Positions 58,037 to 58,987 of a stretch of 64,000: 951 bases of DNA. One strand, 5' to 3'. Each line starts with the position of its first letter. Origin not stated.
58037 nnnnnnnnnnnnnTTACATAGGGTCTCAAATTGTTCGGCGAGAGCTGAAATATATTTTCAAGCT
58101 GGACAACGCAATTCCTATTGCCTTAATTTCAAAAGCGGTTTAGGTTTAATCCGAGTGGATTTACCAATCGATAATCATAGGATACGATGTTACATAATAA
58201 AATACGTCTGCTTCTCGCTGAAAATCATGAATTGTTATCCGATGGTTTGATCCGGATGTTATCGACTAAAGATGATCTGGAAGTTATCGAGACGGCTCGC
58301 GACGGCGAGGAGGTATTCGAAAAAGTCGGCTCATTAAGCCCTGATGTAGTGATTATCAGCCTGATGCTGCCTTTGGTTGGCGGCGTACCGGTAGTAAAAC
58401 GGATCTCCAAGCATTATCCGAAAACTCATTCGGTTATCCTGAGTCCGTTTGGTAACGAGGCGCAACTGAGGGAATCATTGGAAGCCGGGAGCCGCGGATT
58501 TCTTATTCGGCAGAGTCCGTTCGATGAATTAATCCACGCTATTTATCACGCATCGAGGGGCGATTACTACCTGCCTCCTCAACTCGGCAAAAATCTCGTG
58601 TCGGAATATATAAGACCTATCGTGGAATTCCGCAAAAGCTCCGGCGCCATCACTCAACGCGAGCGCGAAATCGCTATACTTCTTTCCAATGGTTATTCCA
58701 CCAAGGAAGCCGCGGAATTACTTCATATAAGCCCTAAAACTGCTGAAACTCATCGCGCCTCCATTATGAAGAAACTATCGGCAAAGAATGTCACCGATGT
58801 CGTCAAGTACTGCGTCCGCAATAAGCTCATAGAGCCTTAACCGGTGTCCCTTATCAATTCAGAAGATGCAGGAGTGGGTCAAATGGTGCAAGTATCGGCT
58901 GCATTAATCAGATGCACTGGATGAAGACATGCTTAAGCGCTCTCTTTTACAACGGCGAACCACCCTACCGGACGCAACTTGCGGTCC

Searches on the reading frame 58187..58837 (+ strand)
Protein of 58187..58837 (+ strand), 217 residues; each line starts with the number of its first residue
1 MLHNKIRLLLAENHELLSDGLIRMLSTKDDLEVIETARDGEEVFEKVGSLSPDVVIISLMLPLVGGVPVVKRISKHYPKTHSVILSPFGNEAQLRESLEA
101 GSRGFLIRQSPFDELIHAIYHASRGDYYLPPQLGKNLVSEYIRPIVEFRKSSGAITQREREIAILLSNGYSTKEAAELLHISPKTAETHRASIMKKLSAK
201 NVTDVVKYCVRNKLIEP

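Call 21: search_protein_families(library=pfam, proteins=[window:58187-58837:+], max_evalue=0.001)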
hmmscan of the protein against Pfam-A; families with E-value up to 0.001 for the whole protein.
window:58187-58837:+ (217 aa): 4 families
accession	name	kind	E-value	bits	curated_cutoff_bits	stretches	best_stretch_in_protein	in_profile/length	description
PF00072.30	Response_reg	-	1.7e-15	57.6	30.2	1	9-119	2-110/111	Response regulator receiver domain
PF00196.25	GerE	-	2e-14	53.4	23.5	1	155-208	3-56/57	Bacterial regulatory proteins, luxR family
PF08281.18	Sigma70_r4_2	-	2.8e-05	24.1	25.7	1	162-197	17-54/54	Sigma-70, region 4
PF13384.12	HTH_23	-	0.00055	20.1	24.6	0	158-186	5-34/50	Homeodomain-like domain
